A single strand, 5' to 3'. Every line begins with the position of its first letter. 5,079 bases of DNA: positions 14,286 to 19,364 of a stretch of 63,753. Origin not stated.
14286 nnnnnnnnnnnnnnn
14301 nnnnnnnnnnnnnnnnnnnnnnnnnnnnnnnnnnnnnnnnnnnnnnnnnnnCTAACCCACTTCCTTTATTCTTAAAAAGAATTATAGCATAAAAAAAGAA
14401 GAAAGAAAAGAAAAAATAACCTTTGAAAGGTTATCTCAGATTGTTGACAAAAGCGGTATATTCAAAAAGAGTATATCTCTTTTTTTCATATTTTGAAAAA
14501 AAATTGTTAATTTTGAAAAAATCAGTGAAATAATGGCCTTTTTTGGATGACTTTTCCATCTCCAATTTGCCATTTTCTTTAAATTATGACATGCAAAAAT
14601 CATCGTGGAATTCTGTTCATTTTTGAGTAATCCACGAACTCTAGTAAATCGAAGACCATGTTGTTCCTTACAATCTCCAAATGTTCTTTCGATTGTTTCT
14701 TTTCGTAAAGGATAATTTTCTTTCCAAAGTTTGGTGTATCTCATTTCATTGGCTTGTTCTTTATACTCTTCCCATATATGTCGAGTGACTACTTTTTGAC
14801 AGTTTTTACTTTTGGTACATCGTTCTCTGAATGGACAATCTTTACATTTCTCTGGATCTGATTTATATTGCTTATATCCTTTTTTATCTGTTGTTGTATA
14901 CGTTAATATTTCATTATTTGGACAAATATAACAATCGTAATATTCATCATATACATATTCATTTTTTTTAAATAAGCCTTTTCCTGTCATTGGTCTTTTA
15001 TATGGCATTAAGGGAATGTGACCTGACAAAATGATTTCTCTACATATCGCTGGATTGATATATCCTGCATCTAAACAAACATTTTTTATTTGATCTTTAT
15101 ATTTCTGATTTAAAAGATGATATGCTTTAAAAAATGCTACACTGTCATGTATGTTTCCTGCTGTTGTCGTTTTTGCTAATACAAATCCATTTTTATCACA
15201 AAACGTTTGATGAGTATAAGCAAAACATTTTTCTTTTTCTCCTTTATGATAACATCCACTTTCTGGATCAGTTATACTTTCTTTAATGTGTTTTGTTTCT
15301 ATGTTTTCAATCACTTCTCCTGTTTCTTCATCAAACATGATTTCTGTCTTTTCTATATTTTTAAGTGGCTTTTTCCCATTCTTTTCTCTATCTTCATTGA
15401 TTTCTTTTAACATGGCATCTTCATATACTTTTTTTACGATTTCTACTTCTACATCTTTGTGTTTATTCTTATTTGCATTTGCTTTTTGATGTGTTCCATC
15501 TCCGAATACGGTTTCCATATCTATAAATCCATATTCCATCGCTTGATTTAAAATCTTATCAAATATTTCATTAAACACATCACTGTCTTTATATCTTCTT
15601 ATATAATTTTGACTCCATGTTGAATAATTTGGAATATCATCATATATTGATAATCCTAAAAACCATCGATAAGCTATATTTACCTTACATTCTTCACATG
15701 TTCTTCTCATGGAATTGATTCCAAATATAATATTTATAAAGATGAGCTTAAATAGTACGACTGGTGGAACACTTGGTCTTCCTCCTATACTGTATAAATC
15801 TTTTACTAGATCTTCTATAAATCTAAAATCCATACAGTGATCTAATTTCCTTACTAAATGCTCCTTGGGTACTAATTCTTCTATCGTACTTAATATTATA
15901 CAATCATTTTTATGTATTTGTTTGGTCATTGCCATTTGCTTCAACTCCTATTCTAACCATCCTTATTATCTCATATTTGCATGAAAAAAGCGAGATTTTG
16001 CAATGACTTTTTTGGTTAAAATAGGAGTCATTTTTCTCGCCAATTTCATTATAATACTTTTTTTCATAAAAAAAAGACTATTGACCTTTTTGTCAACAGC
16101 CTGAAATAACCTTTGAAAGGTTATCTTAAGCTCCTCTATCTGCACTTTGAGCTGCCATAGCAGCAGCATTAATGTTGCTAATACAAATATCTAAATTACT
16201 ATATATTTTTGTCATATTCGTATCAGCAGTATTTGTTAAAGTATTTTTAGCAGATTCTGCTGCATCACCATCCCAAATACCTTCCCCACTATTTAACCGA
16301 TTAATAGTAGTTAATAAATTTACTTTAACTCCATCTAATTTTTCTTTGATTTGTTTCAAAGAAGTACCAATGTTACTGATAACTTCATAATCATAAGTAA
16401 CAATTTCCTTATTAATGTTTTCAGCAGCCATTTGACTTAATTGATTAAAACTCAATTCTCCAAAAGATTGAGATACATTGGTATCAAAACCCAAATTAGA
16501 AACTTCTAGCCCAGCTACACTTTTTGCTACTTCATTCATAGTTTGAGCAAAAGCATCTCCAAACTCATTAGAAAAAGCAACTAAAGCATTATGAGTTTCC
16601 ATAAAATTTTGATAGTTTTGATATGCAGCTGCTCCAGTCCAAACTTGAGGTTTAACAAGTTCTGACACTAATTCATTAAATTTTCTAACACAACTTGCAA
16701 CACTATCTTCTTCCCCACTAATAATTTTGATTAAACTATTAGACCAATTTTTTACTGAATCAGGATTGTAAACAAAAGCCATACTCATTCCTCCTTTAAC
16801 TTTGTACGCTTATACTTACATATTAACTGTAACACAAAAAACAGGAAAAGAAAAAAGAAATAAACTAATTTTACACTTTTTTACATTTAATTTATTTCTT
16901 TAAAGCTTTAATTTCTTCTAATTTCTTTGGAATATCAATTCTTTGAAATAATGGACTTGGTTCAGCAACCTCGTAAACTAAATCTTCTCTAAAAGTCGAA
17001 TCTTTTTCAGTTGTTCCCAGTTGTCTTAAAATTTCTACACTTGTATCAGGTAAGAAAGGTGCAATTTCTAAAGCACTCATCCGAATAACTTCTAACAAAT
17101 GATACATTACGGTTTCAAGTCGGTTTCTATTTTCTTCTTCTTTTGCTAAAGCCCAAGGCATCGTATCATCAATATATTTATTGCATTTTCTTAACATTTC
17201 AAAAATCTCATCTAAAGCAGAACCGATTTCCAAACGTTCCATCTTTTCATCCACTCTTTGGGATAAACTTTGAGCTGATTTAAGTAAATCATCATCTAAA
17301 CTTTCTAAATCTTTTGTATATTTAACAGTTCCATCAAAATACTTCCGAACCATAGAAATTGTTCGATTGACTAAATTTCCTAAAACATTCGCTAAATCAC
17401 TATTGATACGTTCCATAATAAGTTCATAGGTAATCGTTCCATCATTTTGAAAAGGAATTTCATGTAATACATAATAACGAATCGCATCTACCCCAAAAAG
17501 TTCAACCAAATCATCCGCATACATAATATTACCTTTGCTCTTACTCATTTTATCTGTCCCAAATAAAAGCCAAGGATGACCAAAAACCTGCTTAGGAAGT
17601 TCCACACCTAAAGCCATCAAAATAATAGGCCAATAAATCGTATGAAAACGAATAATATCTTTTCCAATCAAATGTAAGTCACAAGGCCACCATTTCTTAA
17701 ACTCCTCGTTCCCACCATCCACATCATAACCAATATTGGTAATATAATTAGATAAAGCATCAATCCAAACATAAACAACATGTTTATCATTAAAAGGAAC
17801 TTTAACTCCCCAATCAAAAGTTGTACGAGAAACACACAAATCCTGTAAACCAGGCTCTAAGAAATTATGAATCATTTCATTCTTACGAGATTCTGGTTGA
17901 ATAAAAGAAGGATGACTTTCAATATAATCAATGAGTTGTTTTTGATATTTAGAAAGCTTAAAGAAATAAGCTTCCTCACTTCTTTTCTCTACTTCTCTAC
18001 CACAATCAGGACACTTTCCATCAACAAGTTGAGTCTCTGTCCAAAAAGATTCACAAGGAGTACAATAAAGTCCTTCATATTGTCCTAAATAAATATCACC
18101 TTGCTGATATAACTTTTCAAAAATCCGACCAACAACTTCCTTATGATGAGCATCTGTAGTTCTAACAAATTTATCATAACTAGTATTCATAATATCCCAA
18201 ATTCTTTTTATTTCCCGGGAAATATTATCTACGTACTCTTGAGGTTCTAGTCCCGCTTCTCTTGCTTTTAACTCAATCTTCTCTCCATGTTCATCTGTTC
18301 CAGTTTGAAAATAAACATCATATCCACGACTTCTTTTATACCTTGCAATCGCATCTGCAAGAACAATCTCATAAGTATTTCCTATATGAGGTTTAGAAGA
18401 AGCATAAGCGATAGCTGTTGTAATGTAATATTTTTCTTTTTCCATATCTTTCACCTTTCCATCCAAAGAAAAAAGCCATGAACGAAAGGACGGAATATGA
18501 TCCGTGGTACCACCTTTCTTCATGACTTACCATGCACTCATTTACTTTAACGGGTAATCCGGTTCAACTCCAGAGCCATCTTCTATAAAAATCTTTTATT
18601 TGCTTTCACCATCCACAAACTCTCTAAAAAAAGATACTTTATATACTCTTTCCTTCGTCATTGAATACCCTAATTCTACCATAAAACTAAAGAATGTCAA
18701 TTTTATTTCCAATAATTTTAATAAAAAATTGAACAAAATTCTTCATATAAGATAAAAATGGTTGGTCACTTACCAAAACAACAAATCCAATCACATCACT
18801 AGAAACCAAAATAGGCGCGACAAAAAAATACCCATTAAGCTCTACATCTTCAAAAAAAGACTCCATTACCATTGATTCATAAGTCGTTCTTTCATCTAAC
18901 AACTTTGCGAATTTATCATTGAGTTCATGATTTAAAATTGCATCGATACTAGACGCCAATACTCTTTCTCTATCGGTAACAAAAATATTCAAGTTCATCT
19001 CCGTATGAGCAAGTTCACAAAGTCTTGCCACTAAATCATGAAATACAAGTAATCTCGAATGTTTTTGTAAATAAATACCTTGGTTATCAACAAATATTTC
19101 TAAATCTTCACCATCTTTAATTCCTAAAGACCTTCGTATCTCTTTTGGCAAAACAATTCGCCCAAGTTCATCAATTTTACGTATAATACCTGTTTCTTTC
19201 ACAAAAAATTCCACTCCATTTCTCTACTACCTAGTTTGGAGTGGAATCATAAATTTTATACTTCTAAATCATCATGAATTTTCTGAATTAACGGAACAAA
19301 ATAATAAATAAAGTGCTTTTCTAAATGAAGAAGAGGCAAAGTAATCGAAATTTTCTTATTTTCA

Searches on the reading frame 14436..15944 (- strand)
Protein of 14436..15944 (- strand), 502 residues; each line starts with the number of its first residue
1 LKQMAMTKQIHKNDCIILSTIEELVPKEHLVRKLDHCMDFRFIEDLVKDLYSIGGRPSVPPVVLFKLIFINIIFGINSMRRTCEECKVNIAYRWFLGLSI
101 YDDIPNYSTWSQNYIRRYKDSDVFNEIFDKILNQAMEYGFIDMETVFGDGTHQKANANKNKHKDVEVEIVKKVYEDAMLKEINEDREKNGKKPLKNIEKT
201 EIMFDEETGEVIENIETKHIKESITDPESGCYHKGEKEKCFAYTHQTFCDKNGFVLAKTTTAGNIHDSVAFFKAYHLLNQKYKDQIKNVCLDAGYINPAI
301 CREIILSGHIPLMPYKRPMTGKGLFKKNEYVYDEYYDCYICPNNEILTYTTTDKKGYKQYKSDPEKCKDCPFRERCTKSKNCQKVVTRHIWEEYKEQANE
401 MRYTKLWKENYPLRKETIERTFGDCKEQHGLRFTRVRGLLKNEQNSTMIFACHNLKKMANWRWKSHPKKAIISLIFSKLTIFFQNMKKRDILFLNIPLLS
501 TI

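Call 7: search_protein_families(library=pfam, proteins=[window:14436-15944:-], max_evalue=0.01)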
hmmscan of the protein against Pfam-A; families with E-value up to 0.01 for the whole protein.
window:14436-15944:- (502 aa): 3 families
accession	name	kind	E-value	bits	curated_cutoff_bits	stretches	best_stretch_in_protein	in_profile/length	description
PF13751.12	DDE_Tnp_1_6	-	1e-27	97.3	25.1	1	340-459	1-125/125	Transposase DDE domain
PF05598.16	DUF772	-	1.7e-19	70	23.1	1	55-130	1-73/74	Transposase domain (DUF772)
PF01609.27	DDE_Tnp_1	-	2e-13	51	23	1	231-455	26-200/200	Transposase DDE domain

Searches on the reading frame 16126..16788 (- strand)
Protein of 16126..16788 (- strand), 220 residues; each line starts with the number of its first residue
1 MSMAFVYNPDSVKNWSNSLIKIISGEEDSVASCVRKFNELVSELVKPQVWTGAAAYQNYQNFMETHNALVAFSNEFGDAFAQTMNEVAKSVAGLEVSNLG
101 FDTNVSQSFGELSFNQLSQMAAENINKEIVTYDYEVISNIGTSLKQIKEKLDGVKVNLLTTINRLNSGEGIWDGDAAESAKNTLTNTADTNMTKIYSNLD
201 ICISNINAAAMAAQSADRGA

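Call 7: search_protein_families(library=pfam, proteins=[window:16126-16788:-], max_evalue=0.01)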
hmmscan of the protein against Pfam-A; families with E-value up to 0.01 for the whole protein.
window:16126-16788:- (220 aa): 2 families
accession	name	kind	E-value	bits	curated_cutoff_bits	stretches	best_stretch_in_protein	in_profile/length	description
PF06013.18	WXG100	-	1.2e-06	29.1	27.3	1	132-217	4-85/86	Proteins of 100 residues with WXG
PF21856.2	EspB_PPE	-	0.0037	17.9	27.7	0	141-189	17-64/152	ESX-1 secretion-associated protein EspB, PPE domain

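Call 13: search_protein_families(library=ncbifam, proteins=[window:16126-16788:-], max_evalue=0.01)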
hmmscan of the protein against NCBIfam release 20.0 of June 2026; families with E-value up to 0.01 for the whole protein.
window:16126-16788:- (220 aa): 2 families
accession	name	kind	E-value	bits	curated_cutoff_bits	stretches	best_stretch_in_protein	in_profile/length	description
TIGR03930.1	WXG100_ESAT6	subfamily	3.6e-10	39.9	44.85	1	130-219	2-87/90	WXG100 family type VII secretion target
NF046046.1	Mbov_0729_Cterm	subfamily_domain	0.0054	17.4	60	0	56-128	12-82/105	Mbov_0729 family lipopotein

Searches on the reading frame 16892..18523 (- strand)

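Call 7: search_protein_families(library=pfam, proteins=[window:16892-18523:-], max_evalue=0.01)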
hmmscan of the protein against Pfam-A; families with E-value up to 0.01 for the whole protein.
window:16892-18523:- (543 aa): 6 families
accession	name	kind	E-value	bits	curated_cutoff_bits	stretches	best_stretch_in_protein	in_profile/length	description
PF09334.17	tRNA-synt_1g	-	1e-115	387.1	20.1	2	174-388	172-390/391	tRNA synthetases class I (M)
PF00133.28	tRNA-synt_1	-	2.8e-32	112.4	22.7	3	246-353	295-403/414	tRNA synthetases class I (I, L, M and V)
PF01406.26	tRNA-synt_1e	-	1.4e-11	44.7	27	2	31-149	11-126/301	tRNA synthetases class I (C) catalytic domain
PF01921.24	tRNA-synt_1f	-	1.2e-09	38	27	1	285-359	239-316/360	tRNA synthetases class I (K)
PF19303.5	Anticodon_3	-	3.7e-09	37.1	23.5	1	410-508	11-107/152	Anticodon binding domain of methionyl tRNA ligase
PF08264.19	Anticodon_1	-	1.6e-07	31.8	25.1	1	411-514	2-103/148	Anticodon-binding domain of tRNA ligase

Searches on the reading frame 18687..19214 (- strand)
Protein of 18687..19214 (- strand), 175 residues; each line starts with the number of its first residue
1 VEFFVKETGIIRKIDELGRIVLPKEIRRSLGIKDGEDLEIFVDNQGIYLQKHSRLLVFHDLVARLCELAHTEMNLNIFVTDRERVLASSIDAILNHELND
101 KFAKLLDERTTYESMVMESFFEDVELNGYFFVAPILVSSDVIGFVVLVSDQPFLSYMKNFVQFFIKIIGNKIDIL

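Call 7: search_protein_families(library=pfam, proteins=[window:18687-19214:-], max_evalue=0.01)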
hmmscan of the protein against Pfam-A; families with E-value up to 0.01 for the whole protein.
window:18687-19214:- (175 aa): 3 families
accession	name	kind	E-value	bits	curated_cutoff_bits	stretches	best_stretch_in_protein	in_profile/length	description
PF04014.23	MazE_antitoxin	-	1.5e-12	47.7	24.7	1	11-53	1-44/48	Antidote-toxin recognition MazE, bacterial antitoxin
PF15714.11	SpoVT_C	-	3e-07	31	27.5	1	62-152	6-104/128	Stage V sporulation protein T C-terminal, transcription factor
PF22292.1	DUF6965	-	0.0092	16.4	25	0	21-69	14-61/66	Domain of unknown function (DUF6965)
